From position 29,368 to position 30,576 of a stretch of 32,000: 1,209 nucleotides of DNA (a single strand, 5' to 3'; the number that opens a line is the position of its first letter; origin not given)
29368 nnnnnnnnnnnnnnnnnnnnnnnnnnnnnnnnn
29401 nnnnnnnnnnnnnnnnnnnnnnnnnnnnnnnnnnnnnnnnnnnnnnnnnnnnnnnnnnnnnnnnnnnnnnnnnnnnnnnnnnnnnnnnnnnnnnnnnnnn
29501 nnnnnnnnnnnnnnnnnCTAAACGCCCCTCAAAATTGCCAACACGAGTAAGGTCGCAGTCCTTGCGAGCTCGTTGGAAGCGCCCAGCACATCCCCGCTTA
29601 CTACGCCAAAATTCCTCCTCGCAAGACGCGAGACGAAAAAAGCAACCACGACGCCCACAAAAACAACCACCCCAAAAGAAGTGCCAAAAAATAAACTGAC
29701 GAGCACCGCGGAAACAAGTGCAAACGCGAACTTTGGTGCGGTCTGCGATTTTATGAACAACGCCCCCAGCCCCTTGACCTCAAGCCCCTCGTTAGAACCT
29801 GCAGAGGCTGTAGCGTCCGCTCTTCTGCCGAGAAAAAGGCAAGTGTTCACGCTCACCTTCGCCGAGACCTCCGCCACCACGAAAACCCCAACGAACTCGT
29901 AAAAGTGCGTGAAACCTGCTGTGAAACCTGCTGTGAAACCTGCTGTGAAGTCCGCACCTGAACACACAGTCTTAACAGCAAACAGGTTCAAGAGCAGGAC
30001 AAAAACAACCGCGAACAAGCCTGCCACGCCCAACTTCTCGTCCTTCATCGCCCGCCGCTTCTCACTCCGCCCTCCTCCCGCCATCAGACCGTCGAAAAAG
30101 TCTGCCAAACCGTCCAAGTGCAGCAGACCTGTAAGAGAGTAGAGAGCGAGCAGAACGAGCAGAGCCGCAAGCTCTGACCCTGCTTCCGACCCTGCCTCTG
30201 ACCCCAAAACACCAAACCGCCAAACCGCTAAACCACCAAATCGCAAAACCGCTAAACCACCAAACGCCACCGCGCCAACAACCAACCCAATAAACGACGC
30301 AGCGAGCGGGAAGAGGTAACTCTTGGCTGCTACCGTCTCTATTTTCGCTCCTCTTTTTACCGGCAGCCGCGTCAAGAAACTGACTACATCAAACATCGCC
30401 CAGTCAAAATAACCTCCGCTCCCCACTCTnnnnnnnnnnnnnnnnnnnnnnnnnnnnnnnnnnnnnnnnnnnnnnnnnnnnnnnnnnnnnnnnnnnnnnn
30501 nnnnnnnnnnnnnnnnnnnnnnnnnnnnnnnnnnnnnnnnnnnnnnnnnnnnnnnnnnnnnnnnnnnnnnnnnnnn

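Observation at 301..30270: Window-wide excess of short tandem duplications: multiples of 3 bp in genes, arbitrary lengths between genes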

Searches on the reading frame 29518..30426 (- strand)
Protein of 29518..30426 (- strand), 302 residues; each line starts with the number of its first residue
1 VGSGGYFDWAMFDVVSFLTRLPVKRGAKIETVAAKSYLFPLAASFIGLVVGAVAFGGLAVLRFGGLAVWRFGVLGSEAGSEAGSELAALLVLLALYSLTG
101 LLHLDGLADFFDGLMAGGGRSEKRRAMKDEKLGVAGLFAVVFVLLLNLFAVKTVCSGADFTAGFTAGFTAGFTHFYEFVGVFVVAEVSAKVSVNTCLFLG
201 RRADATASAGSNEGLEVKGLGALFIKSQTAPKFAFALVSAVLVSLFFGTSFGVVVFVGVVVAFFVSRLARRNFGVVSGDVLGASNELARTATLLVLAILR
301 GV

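Call 13: search_protein_families(library=pfam, proteins=[window:29518-30426:-])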
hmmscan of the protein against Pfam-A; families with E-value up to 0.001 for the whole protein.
window:29518-30426:- (302 aa): 1 family
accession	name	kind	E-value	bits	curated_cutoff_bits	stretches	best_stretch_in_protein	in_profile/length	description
PF02654.20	CobS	-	4.2e-37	128.8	23.2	1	15-294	2-207/207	Cobalamin-5-phosphate synthase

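Call 52: find_homologous_proteins(query=window:29518-30396:-, max_evalue=1e-20)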
Query window:29518-30396:- (292 aa): 133 proteins with E <= 1e-20 among 8000 candidates; the best 120 are listed.
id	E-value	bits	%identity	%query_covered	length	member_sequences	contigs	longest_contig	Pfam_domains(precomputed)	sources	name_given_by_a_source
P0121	5.4e-162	556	97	100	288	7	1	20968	PF02654.21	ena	-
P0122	2.9e-71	258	52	99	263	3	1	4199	PF02654.21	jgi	-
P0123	8.8e-71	257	56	99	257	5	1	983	PF02654.21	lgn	-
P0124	1.2e-70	256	56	99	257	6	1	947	PF02654.21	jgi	-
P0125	1.4e-70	256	54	100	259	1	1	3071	PF02654.21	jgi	-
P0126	1.6e-70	256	55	99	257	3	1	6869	PF02654.21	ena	-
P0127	2.0e-70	255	55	100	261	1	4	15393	PF02654.21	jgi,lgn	jgi:adenosylcobinamide-GDP ribazoletransferase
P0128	2.5e-70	255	53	99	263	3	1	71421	PF02654.21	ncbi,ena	-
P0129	2.6e-70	255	56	99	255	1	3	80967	PF02654.21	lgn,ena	-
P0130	5.2e-70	254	54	99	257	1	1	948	PF02654.21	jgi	jgi:adenosylcobinamide-GDP ribazoletransferase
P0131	7.8e-70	254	55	99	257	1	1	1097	PF02654.21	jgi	jgi:adenosylcobinamide-GDP ribazoletransferase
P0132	9.9e-70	253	55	99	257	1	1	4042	PF02654.21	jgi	jgi:adenosylcobinamide-GDP ribazoletransferase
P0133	1.3e-69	253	51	100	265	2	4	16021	PF02654.21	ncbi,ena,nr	ncbi:MAG: adenosylcobinamide-GDP ribazoletransferase [Methanophagales archaeon]|nr:adenosylcobinamid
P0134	2.8e-69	252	53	99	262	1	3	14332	PF02654.21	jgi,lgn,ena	-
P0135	2.9e-69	252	55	99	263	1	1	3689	PF02654.21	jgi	jgi:adenosylcobinamide-GDP ribazoletransferase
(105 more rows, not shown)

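Call 79: predict_structure(alignment_id=A3)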
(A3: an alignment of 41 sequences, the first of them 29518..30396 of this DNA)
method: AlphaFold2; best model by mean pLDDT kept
length: 292 residues; sequences in the alignment: 41
mean_pLDDT: 78.5   pTM: 0.80
mean pLDDT of the five models: 78.5, 71.3, 69.4, 66.3, 60.8
residues with pLDDT >= 90: 110; 70-90: 102; 50-70: 51; < 50: 29
segments of 3 or more residues with pLDDT < 50: 1-5, 10-12, 55-69
pLDDT, mean of each block of 10 residues (from residue 1): 49 62 77 83 77 53 46 69 73 88 95 91 91 91 72 54 76 92 93 68 56 85 92 80 89 96 92 95 91 72
secondary structure, 60 per line:
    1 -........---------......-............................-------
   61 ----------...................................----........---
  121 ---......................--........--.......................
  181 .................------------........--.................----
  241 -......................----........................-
elements in order: H2-9 H19-24 H26-53 H71-105 H110-117 H124-145 H148-155 H158-197 H210-217 H220-236 H242-263 H268-291
